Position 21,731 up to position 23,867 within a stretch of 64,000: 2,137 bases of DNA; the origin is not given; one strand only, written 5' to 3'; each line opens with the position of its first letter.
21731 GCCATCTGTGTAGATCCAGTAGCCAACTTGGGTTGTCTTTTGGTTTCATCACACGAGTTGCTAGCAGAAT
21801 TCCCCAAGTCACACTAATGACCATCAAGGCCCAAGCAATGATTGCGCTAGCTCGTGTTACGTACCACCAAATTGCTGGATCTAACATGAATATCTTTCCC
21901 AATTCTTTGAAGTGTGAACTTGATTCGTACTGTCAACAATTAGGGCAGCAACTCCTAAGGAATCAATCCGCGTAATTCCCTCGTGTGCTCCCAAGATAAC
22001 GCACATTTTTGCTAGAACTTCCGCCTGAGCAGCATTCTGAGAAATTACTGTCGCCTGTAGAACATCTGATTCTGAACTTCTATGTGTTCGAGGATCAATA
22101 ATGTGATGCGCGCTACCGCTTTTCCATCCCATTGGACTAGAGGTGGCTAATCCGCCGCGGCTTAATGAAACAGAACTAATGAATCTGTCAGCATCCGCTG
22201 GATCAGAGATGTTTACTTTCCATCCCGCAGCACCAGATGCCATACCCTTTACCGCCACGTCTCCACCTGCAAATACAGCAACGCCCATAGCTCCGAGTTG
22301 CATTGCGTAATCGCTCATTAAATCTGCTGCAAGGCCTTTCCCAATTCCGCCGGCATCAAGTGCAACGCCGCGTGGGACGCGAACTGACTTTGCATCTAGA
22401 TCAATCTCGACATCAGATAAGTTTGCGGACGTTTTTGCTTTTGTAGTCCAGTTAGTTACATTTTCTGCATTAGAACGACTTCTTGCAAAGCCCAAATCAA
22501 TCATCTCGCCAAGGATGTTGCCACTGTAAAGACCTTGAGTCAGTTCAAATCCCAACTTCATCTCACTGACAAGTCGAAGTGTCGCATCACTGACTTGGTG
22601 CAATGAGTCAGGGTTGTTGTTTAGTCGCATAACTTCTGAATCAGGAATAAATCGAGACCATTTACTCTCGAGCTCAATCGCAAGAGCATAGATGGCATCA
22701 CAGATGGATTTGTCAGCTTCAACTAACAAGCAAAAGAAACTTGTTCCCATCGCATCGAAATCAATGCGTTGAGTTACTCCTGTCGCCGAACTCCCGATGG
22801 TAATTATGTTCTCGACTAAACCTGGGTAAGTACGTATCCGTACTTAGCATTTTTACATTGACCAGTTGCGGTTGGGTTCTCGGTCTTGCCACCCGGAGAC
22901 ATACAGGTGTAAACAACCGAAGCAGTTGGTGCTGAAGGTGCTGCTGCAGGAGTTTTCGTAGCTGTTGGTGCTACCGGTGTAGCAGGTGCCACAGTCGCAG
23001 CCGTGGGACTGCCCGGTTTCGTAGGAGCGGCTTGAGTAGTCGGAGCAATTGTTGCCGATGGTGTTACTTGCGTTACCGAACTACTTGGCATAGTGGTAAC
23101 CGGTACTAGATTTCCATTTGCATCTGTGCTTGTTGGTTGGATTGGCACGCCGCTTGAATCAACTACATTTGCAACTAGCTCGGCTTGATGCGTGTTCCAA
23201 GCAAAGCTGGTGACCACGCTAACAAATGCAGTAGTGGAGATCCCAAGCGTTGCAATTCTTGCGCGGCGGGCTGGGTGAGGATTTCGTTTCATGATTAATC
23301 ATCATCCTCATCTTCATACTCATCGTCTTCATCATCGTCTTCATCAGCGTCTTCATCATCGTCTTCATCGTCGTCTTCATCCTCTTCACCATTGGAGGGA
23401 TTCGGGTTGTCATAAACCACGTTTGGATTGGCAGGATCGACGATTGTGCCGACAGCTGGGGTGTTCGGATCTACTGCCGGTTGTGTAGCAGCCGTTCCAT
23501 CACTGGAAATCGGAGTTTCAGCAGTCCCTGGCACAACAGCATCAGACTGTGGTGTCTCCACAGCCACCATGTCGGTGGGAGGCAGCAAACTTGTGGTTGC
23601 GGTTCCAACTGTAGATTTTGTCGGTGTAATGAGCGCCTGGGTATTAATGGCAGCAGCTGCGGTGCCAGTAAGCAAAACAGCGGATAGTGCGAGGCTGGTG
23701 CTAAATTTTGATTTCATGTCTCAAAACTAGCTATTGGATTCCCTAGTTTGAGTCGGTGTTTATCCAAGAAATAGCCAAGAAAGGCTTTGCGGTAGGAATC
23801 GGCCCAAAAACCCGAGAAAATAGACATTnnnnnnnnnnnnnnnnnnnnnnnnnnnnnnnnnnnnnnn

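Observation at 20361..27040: Two-component-flanked redox cluster with a duplicated [tethered CX15C mini-protein + MsrQ-like haem-b membrane protein] module: candidate undescribed transmembrane electron-transfer system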

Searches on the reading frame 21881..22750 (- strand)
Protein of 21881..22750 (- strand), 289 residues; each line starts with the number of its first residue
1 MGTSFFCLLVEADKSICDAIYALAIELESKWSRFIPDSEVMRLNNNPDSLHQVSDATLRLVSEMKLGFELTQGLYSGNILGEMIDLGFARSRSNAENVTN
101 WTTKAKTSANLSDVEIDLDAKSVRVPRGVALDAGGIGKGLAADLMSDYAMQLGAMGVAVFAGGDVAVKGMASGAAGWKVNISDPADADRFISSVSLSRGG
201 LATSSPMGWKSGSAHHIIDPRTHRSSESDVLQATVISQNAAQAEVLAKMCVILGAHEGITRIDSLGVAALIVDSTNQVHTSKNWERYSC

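Call 3: search_protein_families(library=pfam, proteins=[window:21881-22750:-], max_evalue=0.1)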
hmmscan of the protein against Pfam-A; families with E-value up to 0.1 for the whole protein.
window:21881-22750:- (289 aa): 2 families
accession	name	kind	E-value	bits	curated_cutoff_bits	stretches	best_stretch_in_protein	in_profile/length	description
PF02424.20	ApbE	-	2e-41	142.7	25.6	1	1-270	1-265/266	ApbE family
PF11503.13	YNR034W-A-like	-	0.077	13.4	25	0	131-167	21-57/72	YNR034W-A-like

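Call 4: search_protein_families(library=ncbifam, proteins=[window:21881-22750:-], max_evalue=0.1)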
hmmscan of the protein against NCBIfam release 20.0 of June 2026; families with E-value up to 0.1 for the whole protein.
window:21881-22750:- (289 aa): 1 family
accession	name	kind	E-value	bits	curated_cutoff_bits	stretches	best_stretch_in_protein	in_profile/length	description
NF007774.0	PRK10461.1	equivalog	4.9e-12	45.4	498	1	128-274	178-329/351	FAD:protein FMN transferase ApbE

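Call 24: search_solved_structures(query=window:21881-22750:-, max_evalue=0.001, show_alignments=4)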
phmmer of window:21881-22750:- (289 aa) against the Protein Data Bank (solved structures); distinct sequences matched with E-value up to 0.001: 13.
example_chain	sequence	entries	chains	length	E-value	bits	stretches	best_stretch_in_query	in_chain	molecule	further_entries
1vrm_A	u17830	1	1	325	1.4e-16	64.1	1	15-256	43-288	hypothetical protein TM1553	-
6nxi_A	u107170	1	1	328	9.6e-15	58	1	14-275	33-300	FAD:protein FMN transferase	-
6nxj_A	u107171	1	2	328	1.4e-13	54.2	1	14-275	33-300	FAD:protein FMN transferase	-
5mgy_H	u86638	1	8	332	7.6e-12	48.5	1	20-277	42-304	FAD:protein FMN transferase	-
3pnd_A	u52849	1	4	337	3.4e-11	46.4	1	32-270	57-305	Thiamine biosynthesis lipoprotein ApbE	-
4xgw_A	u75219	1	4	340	3.6e-11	46.3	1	32-272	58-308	FAD:protein FMN transferase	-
2o18_A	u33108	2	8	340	1.3e-10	44.5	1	32-272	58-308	Thiamine biosynthesis lipoprotein apbE | FAD:protein FMN transferase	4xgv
4xgx_A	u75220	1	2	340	3.1e-10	43.2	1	128-272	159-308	FAD:protein FMN transferase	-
4xdt_A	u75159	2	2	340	3.2e-08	36.6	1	18-279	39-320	FAD:protein FMN transferase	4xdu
7esa_A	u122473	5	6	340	1.5e-07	34.5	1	107-280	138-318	FAD:protein FMN transferase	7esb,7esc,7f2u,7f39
4ifu_A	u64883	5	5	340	1.7e-07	34.3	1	20-279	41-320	FAD:protein FMN transferase | Thiamine biosynthesis lipoprotein ApbE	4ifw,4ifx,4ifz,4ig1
7mgt_A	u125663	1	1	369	2.2e-07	33.9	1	20-279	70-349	FAD:protein FMN transferase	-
4xdr_A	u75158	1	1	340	4.5e-07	32.9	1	20-279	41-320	FAD:protein FMN transferase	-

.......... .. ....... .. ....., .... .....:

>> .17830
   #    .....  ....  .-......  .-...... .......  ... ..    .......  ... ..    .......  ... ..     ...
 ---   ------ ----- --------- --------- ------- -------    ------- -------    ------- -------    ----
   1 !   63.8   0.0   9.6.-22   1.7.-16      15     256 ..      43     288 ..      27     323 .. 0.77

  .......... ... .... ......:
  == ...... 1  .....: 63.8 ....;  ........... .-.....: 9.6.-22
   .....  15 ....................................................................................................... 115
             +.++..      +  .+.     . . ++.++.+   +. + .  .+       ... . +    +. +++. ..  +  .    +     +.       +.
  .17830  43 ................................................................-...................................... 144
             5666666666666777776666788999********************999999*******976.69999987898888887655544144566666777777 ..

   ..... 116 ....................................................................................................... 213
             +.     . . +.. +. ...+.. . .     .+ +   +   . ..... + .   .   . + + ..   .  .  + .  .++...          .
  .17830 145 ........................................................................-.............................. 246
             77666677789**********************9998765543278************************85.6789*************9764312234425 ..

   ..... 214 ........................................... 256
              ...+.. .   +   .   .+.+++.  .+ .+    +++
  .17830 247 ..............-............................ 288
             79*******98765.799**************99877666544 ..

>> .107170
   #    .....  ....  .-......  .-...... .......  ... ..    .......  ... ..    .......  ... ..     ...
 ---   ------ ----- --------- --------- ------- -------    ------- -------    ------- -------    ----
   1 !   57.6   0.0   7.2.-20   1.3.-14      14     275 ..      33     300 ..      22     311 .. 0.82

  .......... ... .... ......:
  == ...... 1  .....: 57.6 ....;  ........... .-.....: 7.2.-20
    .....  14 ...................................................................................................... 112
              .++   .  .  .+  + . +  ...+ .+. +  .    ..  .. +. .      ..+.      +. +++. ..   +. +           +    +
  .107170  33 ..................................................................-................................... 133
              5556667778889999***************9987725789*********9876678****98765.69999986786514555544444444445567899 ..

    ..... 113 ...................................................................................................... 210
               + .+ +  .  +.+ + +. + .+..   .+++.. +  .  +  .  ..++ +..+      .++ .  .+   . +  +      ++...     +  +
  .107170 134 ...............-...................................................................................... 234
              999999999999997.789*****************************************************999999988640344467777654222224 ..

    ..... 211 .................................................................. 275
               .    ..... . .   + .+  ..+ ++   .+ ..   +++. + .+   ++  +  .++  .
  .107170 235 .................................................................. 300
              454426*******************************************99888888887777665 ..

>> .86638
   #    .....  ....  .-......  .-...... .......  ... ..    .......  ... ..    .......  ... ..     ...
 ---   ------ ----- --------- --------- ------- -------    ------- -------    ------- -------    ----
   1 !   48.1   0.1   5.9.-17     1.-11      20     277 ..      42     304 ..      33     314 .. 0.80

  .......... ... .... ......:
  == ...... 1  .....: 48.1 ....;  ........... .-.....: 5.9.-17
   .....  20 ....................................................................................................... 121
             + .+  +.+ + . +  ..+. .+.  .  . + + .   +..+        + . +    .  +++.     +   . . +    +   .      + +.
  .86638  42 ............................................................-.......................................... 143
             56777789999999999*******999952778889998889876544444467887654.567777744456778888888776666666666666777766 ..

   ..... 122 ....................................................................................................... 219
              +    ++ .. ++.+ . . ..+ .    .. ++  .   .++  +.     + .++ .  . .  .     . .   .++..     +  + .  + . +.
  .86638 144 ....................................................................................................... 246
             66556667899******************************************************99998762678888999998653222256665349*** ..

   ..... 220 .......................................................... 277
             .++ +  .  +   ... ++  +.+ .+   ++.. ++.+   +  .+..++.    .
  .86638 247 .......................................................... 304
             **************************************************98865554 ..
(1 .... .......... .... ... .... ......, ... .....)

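Call 31: find_homologous_proteins(query=window:21881-22750:-, max_evalue=1e-10)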
Query window:21881-22750:- (289 aa): 957 proteins with E <= 1e-10 among 6671 candidates; the best 120 are listed.
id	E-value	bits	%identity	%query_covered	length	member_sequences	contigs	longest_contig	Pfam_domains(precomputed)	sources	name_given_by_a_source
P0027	2.8e-184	629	100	100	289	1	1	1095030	PF02424.21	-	-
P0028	5.3e-171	585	92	100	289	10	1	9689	PF02424.21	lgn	-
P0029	2.8e-163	560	88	100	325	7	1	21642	PF02424.21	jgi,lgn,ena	jgi:thiamine biosynthesis lipoprotein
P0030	5.4e-160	549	85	100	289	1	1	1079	PF02424.21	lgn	-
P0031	8.4e-159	545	86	100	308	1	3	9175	PF02424.21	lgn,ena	-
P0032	1.8e-158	544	85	100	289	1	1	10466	PF02424.21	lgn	-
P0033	2.7e-158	544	85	100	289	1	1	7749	PF02424.21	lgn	-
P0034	1.8e-157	541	85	100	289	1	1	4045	PF02424.21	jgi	jgi:thiamine biosynthesis lipoprotein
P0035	2.2e-155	534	84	100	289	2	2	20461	PF02424.21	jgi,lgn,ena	jgi:thiamine biosynthesis lipoprotein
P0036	2.3e-155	534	84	100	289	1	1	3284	PF02424.21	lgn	-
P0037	9.0e-155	532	84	100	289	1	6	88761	PF02424.21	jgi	-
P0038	1.3e-153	528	84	100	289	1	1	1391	PF02424.21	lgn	-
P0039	2.5e-153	527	83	100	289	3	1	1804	PF02424.21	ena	-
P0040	6.7e-153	526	84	100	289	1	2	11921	PF02424.21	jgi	-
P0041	1.9e-152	524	82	100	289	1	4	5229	PF02424.21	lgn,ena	-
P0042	5.4e-152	523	83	100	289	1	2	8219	PF02424.21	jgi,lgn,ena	jgi:thiamine biosynthesis lipoprotein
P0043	6.1e-152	523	81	100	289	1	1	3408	PF02424.21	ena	-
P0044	8.5e-152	522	82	100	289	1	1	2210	PF02424.21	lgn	-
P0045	3.0e-151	520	82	100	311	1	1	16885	PF02424.21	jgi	jgi:thiamine biosynthesis lipoprotein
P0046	4.1e-151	520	83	100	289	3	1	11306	PF02424.21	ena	-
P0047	4.8e-151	520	82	100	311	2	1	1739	PF02424.21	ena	-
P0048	1.1e-150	519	82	100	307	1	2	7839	PF02424.21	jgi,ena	jgi:thiamine biosynthesis lipoprotein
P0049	1.3e-150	518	82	100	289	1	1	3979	PF02424.21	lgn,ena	-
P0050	1.7e-150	518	82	100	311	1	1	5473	PF02424.21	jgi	jgi:thiamine biosynthesis lipoprotein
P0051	3.1e-150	517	82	100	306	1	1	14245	PF02424.21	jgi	-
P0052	3.3e-150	517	82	100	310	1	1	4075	PF02424.21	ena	-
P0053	3.3e-150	517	82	100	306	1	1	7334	PF02424.21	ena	-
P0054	3.6e-150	517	82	100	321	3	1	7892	PF02424.21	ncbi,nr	ncbi:MAG: FAD:protein FMN transferase [Actinobacteria bacterium]|nr:FAD:protein FMN transferase [Act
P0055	5.4e-150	516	82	100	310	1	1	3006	PF02424.21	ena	-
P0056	6.1e-150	516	82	100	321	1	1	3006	PF02424.21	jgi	jgi:thiamine biosynthesis lipoprotein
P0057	1.1e-149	515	82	100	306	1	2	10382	PF02424.21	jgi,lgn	-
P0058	1.3e-149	515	82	100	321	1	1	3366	PF02424.21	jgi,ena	-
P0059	1.6e-149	515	82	100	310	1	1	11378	PF02424.21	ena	-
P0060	1.7e-149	515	82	100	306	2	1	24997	PF02424.21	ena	-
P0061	2.9e-149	514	81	100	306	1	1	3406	PF02424.21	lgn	-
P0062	3.5e-149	514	81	100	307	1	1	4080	PF02424.21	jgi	jgi:thiamine biosynthesis lipoprotein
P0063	4.8e-149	513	82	100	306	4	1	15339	PF02424.21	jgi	-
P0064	5.7e-149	513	82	100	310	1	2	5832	PF02424.21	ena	-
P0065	6.1e-149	513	82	100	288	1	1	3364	PF02424.21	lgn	-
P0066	7.6e-149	513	81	100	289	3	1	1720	PF02424.21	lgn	-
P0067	8.0e-149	512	82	100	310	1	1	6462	PF02424.21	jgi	-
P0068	1.1e-148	512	82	100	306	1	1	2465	PF02424.21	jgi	-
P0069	1.7e-148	511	81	100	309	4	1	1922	PF02424.21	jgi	jgi:thiamine biosynthesis lipoprotein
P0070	1.8e-148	511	81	100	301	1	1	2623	PF02424.21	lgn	-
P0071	3.0e-148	511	80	100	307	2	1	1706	PF02424.21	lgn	-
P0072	5.4e-148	510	80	99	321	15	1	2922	PF02424.21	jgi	-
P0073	7.1e-148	509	79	100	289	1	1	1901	PF02424.21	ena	-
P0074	8.1e-148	509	80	100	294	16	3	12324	PF02424.21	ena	-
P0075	8.5e-148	509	80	100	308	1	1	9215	PF02424.21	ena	-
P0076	8.5e-148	509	80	100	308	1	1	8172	PF02424.21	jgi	-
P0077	1.1e-147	509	81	100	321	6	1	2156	PF02424.21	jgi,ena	jgi:thiamine biosynthesis lipoprotein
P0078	1.2e-147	509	80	100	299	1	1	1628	PF02424.21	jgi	jgi:thiamine biosynthesis lipoprotein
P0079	1.4e-147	508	79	100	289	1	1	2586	PF02424.21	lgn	-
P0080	1.5e-147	508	79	100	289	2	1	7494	PF02424.21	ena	-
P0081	2.4e-147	508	80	100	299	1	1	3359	PF02424.21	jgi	-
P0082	2.5e-147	508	81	100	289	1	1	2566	PF02424.21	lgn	-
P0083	4.3e-147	507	79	100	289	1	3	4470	PF02424.21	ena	-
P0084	4.4e-147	507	80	100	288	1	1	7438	PF02424.21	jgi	jgi:FAD:protein FMN transferase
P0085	1.3e-146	505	81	100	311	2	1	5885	PF02424.21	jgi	-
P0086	1.3e-146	505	80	100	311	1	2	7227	PF02424.21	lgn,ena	-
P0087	1.5e-146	505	77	100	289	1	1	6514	PF02424.21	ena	-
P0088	1.6e-146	505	78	100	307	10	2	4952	PF02424.21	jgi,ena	jgi:thiamine biosynthesis lipoprotein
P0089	2.5e-146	504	78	100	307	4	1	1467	PF02424.21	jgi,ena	-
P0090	3.0e-146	504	78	100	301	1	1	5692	PF02424.21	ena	-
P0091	3.0e-146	504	78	100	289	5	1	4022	PF02424.21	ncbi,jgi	jgi:thiamine biosynthesis lipoprotein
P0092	3.8e-146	504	78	100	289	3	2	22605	PF02424.21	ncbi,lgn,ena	-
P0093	4.5e-146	503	78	100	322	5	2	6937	PF02424.21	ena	-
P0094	5.6e-146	503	77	100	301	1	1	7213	PF02424.21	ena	-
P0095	6.0e-146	503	77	100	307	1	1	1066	PF02424.21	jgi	-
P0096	6.7e-146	503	79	100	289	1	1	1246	PF02424.21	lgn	-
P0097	9.2e-146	502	78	100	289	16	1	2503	PF02424.21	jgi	jgi:thiamine biosynthesis lipoprotein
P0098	1.1e-145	502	79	100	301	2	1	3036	PF02424.21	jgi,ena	-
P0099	1.3e-145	502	79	100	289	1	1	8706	PF02424.21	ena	-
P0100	1.4e-145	502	77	100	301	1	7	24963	PF02424.21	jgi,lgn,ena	jgi:thiamine biosynthesis lipoprotein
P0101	1.5e-145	502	77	100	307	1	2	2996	PF02424.21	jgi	jgi:thiamine biosynthesis lipoprotein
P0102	1.5e-145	502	77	100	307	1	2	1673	PF02424.21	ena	-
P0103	1.5e-145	502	77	100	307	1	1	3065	PF02424.21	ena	-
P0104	1.5e-145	502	77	100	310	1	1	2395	PF02424.21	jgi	-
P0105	1.7e-145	502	78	100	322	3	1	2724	PF02424.21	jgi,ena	-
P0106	1.7e-145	502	79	100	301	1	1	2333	PF02424.21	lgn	-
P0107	2.0e-145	501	77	100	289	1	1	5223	PF02424.21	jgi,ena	-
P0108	2.3e-145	501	80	100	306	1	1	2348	PF02424.21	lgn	-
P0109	2.5e-145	501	77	100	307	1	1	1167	PF02424.21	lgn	-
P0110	3.4e-145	501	77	100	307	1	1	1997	PF02424.21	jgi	jgi:thiamine biosynthesis lipoprotein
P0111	3.6e-145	501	76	100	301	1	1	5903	PF02424.21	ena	-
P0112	3.6e-145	500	76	100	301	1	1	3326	PF02424.21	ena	-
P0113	3.8e-145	500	76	100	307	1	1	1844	PF02424.21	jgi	jgi:thiamine biosynthesis lipoprotein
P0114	4.5e-145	500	76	100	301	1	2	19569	PF02424.21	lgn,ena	-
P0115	4.6e-145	500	76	100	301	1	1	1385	PF02424.21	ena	-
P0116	4.8e-145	500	76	100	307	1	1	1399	PF02424.21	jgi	-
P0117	4.9e-145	500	76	100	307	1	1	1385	PF02424.21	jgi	jgi:thiamine biosynthesis lipoprotein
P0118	5.1e-145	500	76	100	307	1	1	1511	PF02424.21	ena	-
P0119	8.5e-145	499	78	100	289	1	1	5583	PF02424.21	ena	-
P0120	8.7e-145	499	77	100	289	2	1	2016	PF02424.21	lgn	-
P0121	1.0e-144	499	77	100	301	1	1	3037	PF02424.21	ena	-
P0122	1.1e-144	499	77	100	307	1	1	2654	PF02424.21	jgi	-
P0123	1.1e-144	499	77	100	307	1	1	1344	PF02424.21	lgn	-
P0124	1.1e-144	499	79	100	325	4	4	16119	PF02424.21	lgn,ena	-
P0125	1.2e-144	499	76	100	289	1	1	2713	PF02424.21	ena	-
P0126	1.2e-144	499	78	100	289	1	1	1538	PF02424.21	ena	-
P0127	1.3e-144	499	76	100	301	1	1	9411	PF02424.21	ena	-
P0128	1.4e-144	499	78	100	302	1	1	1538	PF02424.21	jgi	-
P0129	1.4e-144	499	76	100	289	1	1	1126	PF02424.21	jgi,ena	-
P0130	1.7e-144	498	76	100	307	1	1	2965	PF02424.21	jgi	jgi:thiamine biosynthesis lipoprotein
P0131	1.7e-144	498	76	100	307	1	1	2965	PF02424.21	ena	-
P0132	1.8e-144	498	77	100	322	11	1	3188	PF02424.21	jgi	-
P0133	3.1e-144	497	76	100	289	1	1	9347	PF02424.21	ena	-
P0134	3.9e-144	497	79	100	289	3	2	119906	PF02424.21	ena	-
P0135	5.3e-144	497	78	100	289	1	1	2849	PF02424.21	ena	-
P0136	6.3e-144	496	76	100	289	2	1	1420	PF02424.21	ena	-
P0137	8.7e-144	496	76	100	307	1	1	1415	PF02424.21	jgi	-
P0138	1.1e-143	496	77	100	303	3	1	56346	PF02424.21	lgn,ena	-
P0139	1.3e-143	495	76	100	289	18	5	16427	PF02424.21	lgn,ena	-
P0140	1.7e-143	495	79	100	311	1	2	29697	PF02424.21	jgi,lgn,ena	jgi:thiamine biosynthesis lipoprotein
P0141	2.6e-143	494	79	100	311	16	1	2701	PF02424.21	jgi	-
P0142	2.9e-143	494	76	100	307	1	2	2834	PF02424.21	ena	-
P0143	4.5e-143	494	79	100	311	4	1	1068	PF02424.21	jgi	-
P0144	8.0e-143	493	77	100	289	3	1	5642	PF02424.21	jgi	jgi:thiamine biosynthesis lipoprotein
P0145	1.4e-142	492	79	99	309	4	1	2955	PF02424.21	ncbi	-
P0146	3.0e-142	491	75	100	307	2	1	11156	PF02424.21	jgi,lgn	jgi:thiamine biosynthesis lipoprotein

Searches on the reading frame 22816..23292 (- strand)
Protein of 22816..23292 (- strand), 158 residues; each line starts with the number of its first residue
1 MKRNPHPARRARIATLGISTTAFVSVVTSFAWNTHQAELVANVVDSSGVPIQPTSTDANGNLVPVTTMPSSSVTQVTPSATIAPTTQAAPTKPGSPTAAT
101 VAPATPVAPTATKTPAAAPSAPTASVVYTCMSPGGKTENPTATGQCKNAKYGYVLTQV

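Call 3: search_protein_families(library=pfam, proteins=[window:22816-23292:-], max_evalue=0.1)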
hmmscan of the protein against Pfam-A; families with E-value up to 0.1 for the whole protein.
window:22816-23292:- (158 aa): 0 families

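Call 4: search_protein_families(library=ncbifam, proteins=[window:22816-23292:-], max_evalue=0.1)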
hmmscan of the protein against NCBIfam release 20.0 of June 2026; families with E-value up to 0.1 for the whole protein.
window:22816-23292:- (158 aa): 1 family
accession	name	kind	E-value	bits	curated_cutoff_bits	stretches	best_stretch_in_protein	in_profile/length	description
TIGR04526.1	predic_Ig_block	subfamily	0.006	15.6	150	1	9-126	3-123/693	putative immunoglobulin-blocking virulence protein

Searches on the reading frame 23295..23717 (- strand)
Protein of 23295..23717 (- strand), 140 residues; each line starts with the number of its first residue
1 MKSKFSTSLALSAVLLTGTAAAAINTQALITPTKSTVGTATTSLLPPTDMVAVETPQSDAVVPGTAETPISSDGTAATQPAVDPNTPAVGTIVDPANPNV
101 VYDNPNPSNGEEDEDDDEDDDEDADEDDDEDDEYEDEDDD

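Call 3: search_protein_families(library=pfam, proteins=[window:23295-23717:-], max_evalue=0.1)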
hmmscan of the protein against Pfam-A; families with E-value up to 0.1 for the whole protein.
window:23295-23717:- (140 aa): 1 family
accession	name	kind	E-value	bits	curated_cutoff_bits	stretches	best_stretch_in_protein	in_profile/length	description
PF09184.16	PPP4R2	-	0.04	13.9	27.4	1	103-138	243-280/282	PPP4R2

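Call 4: search_protein_families(library=ncbifam, proteins=[window:23295-23717:-], max_evalue=0.1)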
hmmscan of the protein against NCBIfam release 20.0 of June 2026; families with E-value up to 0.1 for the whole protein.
window:23295-23717:- (140 aa): 0 families
